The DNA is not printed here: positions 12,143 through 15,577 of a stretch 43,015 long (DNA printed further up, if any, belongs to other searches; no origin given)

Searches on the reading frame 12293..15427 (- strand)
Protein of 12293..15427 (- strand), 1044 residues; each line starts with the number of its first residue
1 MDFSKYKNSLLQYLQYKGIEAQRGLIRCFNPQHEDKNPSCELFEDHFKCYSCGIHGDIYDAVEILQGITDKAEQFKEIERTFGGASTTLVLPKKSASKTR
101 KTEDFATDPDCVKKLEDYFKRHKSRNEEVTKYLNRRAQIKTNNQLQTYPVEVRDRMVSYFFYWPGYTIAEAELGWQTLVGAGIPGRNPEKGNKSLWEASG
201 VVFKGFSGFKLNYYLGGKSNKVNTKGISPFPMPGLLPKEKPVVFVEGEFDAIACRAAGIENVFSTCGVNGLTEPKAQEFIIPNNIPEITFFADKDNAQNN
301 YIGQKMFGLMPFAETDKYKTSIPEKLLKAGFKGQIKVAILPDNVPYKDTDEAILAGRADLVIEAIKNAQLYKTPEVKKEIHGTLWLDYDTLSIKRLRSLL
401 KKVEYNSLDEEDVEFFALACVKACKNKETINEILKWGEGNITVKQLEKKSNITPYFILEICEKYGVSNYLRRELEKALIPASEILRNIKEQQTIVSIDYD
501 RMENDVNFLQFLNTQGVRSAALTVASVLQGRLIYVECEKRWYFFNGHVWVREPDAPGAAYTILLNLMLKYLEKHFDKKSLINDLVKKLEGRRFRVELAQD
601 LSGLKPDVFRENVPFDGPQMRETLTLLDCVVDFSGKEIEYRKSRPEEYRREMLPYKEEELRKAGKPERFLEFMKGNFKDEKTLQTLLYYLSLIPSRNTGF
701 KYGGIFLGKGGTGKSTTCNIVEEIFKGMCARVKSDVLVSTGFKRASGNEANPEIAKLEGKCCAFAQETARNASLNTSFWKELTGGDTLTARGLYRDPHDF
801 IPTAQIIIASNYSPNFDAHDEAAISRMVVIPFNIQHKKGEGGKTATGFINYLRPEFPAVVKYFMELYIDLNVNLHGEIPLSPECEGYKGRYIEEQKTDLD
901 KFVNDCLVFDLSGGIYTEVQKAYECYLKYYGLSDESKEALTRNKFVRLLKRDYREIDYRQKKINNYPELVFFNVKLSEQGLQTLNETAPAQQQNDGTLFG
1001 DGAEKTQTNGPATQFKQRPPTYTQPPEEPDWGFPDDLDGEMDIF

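Call 11: search_protein_families(library=pfam, proteins=[window:12293-15427:-], max_evalue=0.01)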
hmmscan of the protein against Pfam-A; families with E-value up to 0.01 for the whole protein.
window:12293-15427:- (1044 aa): 5 families
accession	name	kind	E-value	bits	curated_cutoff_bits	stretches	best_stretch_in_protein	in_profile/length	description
PF19263.5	DUF5906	-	5e-08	34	27.6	1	707-816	2-107/114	Family of unknown function (DUF5906)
PF13155.12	Toprim_2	-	0.00021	22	22.1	1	244-303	2-60/88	Toprim-like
PF13662.12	Toprim_4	-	0.00032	21.3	25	1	242-297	3-62/85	Toprim domain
PF01807.25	Zn_ribbon_DnaG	-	0.0011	19.2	24.9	1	30-64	36-72/98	CHC2 zinc finger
PF08706.16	D5_N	-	0.0053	17.5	22.4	0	529-671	9-141/145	D5 N terminal like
